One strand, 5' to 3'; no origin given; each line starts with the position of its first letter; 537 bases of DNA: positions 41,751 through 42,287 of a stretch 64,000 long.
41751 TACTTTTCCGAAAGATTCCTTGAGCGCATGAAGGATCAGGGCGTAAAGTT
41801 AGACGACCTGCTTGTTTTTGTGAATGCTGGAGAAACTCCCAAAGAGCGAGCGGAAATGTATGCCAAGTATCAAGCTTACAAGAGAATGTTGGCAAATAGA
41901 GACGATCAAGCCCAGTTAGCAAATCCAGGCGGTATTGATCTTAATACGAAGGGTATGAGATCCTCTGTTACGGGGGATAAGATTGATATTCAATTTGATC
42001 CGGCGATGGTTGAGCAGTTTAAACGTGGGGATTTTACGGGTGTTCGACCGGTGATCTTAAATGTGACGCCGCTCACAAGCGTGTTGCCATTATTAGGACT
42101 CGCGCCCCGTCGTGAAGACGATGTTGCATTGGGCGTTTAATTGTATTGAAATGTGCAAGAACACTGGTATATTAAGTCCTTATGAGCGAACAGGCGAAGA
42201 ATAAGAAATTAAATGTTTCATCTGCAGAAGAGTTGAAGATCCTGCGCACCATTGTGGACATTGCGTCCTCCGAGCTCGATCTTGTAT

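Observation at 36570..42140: Conserved ~50-aa C-terminal module shared by both giant proteins, a possible secretion or sorting signal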

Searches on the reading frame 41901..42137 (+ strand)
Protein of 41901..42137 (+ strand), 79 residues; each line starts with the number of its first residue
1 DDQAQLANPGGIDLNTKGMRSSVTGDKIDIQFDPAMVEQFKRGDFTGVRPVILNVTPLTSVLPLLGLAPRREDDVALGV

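Call 21: search_protein_representatives(alignment_id=A3)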
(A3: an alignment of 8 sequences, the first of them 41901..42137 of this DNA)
Query: 8 sequences, 80 profile positions. Proteins with E-value up to 0.001 (for the whole library): 3587; up to 1e-10: 795; up to 1e-30: 4. The best 150 are listed.
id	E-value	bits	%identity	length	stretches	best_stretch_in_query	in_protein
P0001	1.8e-34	133.6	-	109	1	2-79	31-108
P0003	5.5e-32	125.7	-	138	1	6-80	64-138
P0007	7.1e-32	125.3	-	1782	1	2-79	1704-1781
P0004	2.7e-31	123.4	-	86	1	5-79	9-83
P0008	5.1e-30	119.3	-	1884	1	8-78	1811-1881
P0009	5.3e-29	116.1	-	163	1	6-79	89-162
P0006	8.5e-29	115.4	-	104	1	2-79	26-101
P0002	2.2e-28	114.1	-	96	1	2-71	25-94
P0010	8.5e-28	112.2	-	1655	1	8-76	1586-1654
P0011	1.6e-27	111.3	-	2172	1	5-78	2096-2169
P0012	2.2e-26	107.7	-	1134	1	3-79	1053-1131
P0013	7.5e-26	106.0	-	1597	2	4-74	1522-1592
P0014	8.2e-26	105.9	-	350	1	7-79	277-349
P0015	8.7e-26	105.8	-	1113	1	5-77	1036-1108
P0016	2.5e-25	104.3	-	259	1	2-79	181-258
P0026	7.0e-24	99.7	-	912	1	4-79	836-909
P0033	1.5e-22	95.4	-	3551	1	5-79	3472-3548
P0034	1.9e-22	95.1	-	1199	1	5-76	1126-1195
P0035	2.0e-22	95.0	-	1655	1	6-77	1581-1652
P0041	8.8e-22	93.0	-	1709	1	8-69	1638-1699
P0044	1.3e-21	92.4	-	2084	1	6-75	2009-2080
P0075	3.0e-20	88.0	-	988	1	6-77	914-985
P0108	2.0e-19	85.4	-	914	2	2-77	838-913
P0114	2.6e-19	85.0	-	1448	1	7-78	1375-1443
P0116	2.9e-19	84.9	-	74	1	9-78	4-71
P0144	1.8e-18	82.4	-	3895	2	3-68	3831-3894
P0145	2.0e-18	82.2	-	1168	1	2-66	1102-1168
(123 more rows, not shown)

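Call 25: find_encoding_contigs(protein=P0145, flank=3000, max_places=4)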
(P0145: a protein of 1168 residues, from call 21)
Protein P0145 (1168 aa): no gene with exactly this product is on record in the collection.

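Call 26: list_cluster_members(proteins=[P0145, P0007, P0008, P0010, P0011, P0012, P0033, P0144, P0041, P0114])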
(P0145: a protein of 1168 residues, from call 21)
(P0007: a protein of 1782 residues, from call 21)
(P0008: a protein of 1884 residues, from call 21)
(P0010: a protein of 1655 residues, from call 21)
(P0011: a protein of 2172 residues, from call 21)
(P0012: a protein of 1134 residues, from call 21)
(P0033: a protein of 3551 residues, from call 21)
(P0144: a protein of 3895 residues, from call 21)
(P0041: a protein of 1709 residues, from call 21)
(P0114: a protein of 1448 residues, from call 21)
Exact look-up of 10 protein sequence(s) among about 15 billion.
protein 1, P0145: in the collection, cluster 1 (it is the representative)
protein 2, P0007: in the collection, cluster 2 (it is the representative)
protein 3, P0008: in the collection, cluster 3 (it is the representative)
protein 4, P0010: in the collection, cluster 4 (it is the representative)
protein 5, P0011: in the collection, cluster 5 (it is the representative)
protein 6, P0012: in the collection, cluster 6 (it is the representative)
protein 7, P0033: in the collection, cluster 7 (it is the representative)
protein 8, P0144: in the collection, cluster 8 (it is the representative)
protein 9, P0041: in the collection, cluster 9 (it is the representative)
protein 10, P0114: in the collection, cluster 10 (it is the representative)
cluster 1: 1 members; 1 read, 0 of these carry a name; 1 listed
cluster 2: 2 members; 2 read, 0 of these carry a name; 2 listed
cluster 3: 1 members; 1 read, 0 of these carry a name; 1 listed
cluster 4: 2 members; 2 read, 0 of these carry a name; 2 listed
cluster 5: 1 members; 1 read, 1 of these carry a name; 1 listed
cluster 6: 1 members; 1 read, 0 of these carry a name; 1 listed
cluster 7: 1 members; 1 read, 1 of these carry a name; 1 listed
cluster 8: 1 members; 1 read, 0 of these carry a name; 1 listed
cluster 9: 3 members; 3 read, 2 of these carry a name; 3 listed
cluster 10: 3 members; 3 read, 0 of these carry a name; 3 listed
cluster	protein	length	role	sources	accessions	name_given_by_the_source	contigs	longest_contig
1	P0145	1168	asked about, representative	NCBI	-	-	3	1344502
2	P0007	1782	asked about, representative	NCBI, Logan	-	-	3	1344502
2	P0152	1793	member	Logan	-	-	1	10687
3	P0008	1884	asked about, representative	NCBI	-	-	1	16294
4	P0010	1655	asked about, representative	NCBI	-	-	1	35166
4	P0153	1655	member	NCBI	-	-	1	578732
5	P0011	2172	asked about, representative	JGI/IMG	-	phosphomannomutase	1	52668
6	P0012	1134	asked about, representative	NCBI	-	-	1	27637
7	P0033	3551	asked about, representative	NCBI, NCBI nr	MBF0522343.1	MAG: hypothetical protein HQL24_04715 [Candidatus Omnitrophica bacterium] | hypothetical protein [Candidatus Omnitrophota bacterium]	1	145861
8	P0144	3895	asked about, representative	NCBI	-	-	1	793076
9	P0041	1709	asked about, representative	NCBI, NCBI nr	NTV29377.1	MAG: hypothetical protein HGA80_04770 [Candidatus Omnitrophica bacterium] | hypothetical protein [Candidatus Omnitrophota bacterium]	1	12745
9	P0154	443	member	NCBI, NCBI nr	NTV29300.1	MAG: hypothetical protein HGA80_04380, partial [Candidatus Omnitrophica bacterium] | hypothetical protein [Candidatus Omnitrophota bacterium]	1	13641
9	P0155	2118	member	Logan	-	-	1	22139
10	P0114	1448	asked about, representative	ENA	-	-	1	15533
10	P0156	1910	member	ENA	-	-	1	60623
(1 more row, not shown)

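Call 34: search_solved_structures(query=A3, max_evalue=10)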
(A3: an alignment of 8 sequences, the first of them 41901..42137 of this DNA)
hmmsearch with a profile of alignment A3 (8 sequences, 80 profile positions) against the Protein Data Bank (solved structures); distinct sequences matched with E-value up to 10: 4.
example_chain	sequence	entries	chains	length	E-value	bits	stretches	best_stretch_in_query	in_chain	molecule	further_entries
2p9m_A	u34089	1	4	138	0.12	15.5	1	27-60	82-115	Hypothetical protein MJ0922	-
23vl_A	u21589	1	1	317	1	12.6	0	38-66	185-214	adenylyl-sulfate kinase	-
2wsc_G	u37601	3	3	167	1.7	11.9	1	39-72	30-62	PHOTOSYSTEM I REACTION CENTER SUBUNIT V, CHLOROPLASTIC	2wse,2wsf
6igz_G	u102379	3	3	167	1.7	11.9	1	39-72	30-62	PsaG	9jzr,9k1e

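Call 44: find_related_loci(query=A6, collection=genome_contigs, flank=10000)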
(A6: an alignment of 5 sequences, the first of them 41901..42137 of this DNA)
Query A6 (79 aa) in genome_contigs; peptide patterns used: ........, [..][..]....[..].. (x = any residue, [..] = any of these).
69 stretches matched a pattern; 15 encode a relative of the query (tblastn E <= 1e-3); 15 distinct loci.
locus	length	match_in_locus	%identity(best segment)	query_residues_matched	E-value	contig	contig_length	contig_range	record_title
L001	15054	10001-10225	73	4-78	1e-35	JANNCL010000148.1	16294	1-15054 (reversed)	MAG: Candidatus Omnitrophota bacterium isolate OTE_78_metabat_191 OTE_78_k141_714832, whole genome shotgun sequence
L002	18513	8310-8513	72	9-76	3e-31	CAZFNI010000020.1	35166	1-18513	MAG TPA_asm: uncultured Planctomycetales bacterium isolate SRP342105_co1_465 genome assembly, contig: NODE_1548_length_3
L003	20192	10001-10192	63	3-67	2e-23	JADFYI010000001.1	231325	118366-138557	MAG: Candidatus Omnitrophota bacterium isolate nDJH6bin28 nDJH6_bin28_NODE_11_length_231325_cov_10.144511, whole genome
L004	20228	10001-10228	51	4-77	9e-23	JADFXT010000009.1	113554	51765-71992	MAG: Candidatus Omnitrophota bacterium isolate nDJH15bin6 nDJH15_bin6_NODE_9_length_113554_cov_7.274829, whole genome sh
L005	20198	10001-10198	56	4-67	6e-22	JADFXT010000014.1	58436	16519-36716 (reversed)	MAG: Candidatus Omnitrophota bacterium isolate nDJH15bin6 nDJH15_bin6_NODE_14_length_58436_cov_7.574954, whole genome sh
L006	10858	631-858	53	10-69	1e-20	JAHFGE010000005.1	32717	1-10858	MAG: Candidatus Omnitrophota bacterium isolate nzgw308 NODE_961_length_32718_cov_3.386784, whole genome shotgun sequence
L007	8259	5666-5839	55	10-67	5e-19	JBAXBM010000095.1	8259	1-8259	MAG: Candidatus Omnitrophota bacterium isolate ELA167 MAG167_95, whole genome shotgun sequence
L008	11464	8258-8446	55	2-65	9e-19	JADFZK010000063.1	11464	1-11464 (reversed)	MAG: Candidatus Omnitrophota bacterium isolate nHGRbin18 nHGR_bin18_NODE_1875_length_11464_cov_16.957928, whole genome s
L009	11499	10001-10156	62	10-61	1e-17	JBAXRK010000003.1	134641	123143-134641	MAG: Candidatus Omnitrophota bacterium isolate ELA581 MAG581_3, whole genome shotgun sequence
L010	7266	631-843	52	4-72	8e-17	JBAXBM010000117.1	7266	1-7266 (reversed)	MAG: Candidatus Omnitrophota bacterium isolate ELA167 MAG167_117, whole genome shotgun sequence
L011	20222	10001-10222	47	1-71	3e-15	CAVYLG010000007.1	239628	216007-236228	MAG: Candidatus Omnitrophota bacterium isolate MFD01476.bin.2.120 genome assembly, contig: contig_99265, whole genome sh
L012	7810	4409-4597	49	7-67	9e-14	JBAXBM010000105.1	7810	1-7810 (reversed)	MAG: Candidatus Omnitrophota bacterium isolate ELA167 MAG167_105, whole genome shotgun sequence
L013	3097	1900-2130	47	2-71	4e-12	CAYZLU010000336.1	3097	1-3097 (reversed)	MAG TPA_asm: uncultured Planctomycetales bacterium isolate binchicken_co241_372 genome assembly, contig: NODE_45246_leng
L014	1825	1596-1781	44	9-67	4e-12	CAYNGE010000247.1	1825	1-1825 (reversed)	MAG TPA_asm: uncultured Planctomycetales bacterium isolate binchicken_co162_605 genome assembly, contig: NODE_260657_len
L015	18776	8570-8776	38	1-66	4e-10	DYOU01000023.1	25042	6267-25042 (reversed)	MAG TPA_asm: Candidatus Elulimicrobium sp. isolate SulCav_GS09_5_2_46_18 SulCav_GS09_5_3123_length_25042_cov_9_356385, w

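Call 52: search_protein_families(library=pfam, proteins=[L003:5125-6189:+, L003:6260-6841:+, L003:10508-11518:+, L003:11548-12081:+, L004:1583-3115:+, L004:10653-11978:+, L005:109-870:+, L005:11006-12055:-, L015:4320-5156:-, L015:8877-9347:+], max_evalue=0.0001)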
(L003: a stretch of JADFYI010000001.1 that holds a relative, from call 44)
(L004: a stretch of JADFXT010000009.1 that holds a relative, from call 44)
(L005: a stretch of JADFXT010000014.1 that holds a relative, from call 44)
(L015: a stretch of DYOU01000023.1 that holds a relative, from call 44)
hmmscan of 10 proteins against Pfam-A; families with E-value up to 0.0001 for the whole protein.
L003:5125-6189:+ (354 aa): 2 families
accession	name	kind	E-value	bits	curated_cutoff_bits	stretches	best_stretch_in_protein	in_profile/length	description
PF00814.31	TsaD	-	2.3e-81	273.8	24.8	1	51-345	2-263/264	tRNA N6-adenosine threonylcarbamoyltransferase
PF22521.2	HypF_C_2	-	4.7e-07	30.3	27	1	265-333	160-228/241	Carbamoyltransferase, Kae1-like Domain, second subdomain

L003:6260-6841:+ (193 aa): 2 families
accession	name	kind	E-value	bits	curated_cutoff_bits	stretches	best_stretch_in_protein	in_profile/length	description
PF04519.19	Bactofilin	-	2e-22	79.7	27.9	1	35-131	3-97/98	Polymer-forming cytoskeletal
PF12728.13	HTH_17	-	7.9e-07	29.7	27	1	141-187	1-47/51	Helix-turn-helix domain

L003:10508-11518:+ (336 aa): 3 families
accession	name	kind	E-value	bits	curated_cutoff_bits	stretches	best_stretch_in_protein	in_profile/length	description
PF01408.29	GFO_IDH_MocA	-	3.6e-25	89.4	24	1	4-123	1-120/120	Oxidoreductase family, NAD-binding Rossmann fold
PF22725.1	GFO_IDH_MocA_C3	-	4.3e-11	43.3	27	1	131-240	1-123/124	GFO/IDH/MocA C-terminal domain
PF02894.22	GFO_IDH_MocA_C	-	1.8e-06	28.4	22.9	1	165-329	42-212/218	Oxidoreductase family, C-terminal alpha/beta domain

L003:11548-12081:+ (177 aa): 1 family
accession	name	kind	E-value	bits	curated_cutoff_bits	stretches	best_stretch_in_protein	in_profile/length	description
PF00565.23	SNase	-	5.9e-05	23.9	21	0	56-173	2-103/107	Staphylococcal nuclease homologue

L004:1583-3115:+ (510 aa): 3 families
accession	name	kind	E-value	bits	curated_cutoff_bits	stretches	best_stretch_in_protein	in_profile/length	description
PF13472.12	Lipase_GDSL_2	-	2.4e-11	44.9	32.9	1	329-491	1-178/178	GDSL-like Lipase/Acylhydrolase family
PF25182.1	NonGDSL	-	7.1e-09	35.7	80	1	311-403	14-106/220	Non-GDSL lipase-like family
PF00657.28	Lipase_GDSL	-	8.9e-06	26.4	23.6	0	327-410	1-98/208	GDSL-like Lipase/Acylhydrolase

L004:10653-11978:+ (441 aa): 0 families

L005:109-870:+ (253 aa): 1 family
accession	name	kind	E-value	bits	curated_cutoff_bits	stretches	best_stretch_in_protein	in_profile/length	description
PF18297.6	NFACT-R_2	-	5.3e-14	52.7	26.9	1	144-245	1-100/104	NFACT protein RNA binding domain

L005:11006-12055:- (349 aa): 0 families

L015:4320-5156:- (278 aa): 1 family
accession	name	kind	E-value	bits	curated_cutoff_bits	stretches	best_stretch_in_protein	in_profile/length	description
PF13408.12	Zn_ribbon_recom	-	1.4e-15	57.8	25.3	1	32-94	1-58/58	Recombinase zinc beta ribbon domain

L015:8877-9347:+ (156 aa): 1 family
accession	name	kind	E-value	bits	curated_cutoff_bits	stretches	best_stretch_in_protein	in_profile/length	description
PF01475.25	FUR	-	1.9e-30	106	23.1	1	20-147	3-121/121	Ferric uptake regulator family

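Call 53: predict_structure(alignment_id=A5)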
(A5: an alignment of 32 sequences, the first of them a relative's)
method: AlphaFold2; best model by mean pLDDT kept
length: 322 residues; sequences in the alignment: 32
mean_pLDDT: 63.3   pTM: 0.49
mean pLDDT of the five models: 63.3, 61.7, 61.3, 59.1, 58.2
residues with pLDDT >= 90: 6; 70-90: 112; 50-70: 143; < 50: 61
segments of 3 or more residues with pLDDT < 50: 34-47, 49-59, 189-192, 238-265
pLDDT, mean of each block of 10 residues (from residue 1): 59 89 82 47 46 44 74 77 71 74 80 70 60 72 72 59 61 67 64 57 64 61 70 58 33 37 47 60 72 74 72 58 49
secondary structure, 60 per line:
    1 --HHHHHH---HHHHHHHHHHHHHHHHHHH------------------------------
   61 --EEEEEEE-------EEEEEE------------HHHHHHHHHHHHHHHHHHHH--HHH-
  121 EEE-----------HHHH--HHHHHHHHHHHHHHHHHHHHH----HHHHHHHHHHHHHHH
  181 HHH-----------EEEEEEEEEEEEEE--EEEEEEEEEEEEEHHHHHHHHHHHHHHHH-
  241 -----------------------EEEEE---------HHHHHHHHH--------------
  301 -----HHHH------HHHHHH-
elements in order: H3-8 H12-30 E63-69 E77-82 H95-114 E121-123 H135-138 H141-161 H166-183 E195-208 E211-223 H224-239 E264-268 H278-286 H306-309 H316-321

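Call 56: search_protein_families(library=pfam, alignment_id=A5, max_evalue=0.001)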
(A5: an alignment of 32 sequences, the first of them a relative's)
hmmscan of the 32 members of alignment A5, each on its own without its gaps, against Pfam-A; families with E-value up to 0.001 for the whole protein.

A. member 1, P0081 (322 aa): 0 families

B. families by the number of members that match (of 32 scanned): 29 families (the first 25 are shown)
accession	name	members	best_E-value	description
PF13646.12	HEAT_2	2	4.3e-44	HEAT repeats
PF02985.28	HEAT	2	5.9e-27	HEAT repeat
PF03130.22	HEAT_PBS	2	3.7e-16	PBS lyase HEAT-like repeat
PF13513.12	HEAT_EZ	2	1.4e-14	HEAT-like repeat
PF01263.26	Aldose_epim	2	4.6e-13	Aldose 1-epimerase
PF00349.27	Hexokinase_1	1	1.2e-32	Hexokinase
PF03727.22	Hexokinase_2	1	1.8e-25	Hexokinase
PF02878.22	PGM_PMM_I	1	1.2e-23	Phosphoglucomutase/phosphomannomutase, alpha/beta/alpha domain I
PF02880.22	PGM_PMM_III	1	4.4e-17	Phosphoglucomutase/phosphomannomutase, alpha/beta/alpha domain III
PF00072.30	Response_reg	1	7.7e-15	Response regulator receiver domain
PF12796.13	Ank_2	1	3e-10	Ankyrin repeats (3 copies)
PF00408.26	PGM_PMM_IV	1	4.3e-10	Phosphoglucomutase/phosphomannomutase, C-terminal domain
PF00383.29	dCMP_cyt_deam_1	1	2.8e-09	Cytidine and deoxycytidylate deaminase zinc-binding region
PF00023.36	Ank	1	1.1e-08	Ankyrin repeat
PF08975.16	2H-phosphodiest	1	3.1e-08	Domain of unknown function (DUF1868)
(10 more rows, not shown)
